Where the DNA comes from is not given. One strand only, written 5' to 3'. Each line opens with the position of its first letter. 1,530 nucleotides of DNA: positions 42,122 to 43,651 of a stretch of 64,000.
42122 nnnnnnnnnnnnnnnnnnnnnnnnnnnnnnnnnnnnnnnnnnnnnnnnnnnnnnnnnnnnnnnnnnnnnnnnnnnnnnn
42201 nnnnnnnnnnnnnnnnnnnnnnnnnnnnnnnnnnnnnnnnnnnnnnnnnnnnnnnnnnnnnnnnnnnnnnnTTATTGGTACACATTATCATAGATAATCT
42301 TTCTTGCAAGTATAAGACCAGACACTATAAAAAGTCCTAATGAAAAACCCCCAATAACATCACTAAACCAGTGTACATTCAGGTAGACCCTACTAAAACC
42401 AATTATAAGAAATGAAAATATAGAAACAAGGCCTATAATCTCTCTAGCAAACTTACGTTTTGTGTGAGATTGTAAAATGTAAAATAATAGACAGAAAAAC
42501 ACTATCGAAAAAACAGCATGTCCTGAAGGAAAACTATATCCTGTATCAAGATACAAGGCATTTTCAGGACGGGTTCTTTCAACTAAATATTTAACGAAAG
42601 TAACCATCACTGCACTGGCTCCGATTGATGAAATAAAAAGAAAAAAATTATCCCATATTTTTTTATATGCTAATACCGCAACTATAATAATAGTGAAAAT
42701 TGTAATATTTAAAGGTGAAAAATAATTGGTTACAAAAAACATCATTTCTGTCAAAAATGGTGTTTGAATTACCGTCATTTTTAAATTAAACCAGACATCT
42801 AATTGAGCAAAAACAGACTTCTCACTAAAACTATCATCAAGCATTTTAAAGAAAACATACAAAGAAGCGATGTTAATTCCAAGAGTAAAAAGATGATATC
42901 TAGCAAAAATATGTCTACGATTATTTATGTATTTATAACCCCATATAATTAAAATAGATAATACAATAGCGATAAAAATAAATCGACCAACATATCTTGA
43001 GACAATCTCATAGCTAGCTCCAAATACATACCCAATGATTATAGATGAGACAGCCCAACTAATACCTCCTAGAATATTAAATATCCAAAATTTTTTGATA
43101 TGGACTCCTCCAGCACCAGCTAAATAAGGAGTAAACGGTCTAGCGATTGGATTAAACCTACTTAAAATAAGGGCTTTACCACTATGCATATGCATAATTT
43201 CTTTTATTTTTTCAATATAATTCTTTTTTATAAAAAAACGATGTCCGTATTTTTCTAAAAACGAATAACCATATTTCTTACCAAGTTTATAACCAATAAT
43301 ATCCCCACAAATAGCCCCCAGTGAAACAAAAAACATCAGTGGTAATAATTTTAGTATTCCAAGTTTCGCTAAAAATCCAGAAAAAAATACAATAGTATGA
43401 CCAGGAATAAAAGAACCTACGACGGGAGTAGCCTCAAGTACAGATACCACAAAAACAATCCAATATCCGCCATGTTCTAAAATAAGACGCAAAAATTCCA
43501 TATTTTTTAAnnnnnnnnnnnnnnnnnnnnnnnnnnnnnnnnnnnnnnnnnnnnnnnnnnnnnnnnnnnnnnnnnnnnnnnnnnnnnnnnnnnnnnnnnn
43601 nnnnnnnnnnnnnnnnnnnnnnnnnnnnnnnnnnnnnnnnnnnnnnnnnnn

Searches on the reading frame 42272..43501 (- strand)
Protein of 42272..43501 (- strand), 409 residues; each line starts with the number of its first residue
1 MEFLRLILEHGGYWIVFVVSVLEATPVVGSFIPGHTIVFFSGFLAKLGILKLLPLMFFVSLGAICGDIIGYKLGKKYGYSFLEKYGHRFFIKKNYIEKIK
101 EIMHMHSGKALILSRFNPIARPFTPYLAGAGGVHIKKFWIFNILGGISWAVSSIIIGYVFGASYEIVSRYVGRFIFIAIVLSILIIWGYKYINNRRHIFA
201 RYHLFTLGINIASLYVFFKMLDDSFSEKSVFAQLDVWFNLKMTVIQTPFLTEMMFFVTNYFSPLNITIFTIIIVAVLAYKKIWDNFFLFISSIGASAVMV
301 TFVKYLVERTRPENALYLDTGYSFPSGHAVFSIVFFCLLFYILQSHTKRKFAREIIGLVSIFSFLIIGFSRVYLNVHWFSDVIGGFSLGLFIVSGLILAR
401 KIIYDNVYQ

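Call 3: search_protein_families(library=pfam, proteins=[window:42272-43501:-], max_evalue=0.01)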
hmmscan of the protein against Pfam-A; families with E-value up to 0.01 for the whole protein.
window:42272-43501:- (409 aa): 3 families
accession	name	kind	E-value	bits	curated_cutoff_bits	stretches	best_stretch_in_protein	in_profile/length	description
PF01569.27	PAP2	-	6.7e-19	68.4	27.2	1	288-396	4-121/130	PAP2 superfamily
PF09335.16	VTT_dom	-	6.1e-17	62.7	33.9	1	32-158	1-122/123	VTT domain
PF14378.12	PAP2_3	-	0.00013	22.3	27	1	322-392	125-187/190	PAP2 superfamily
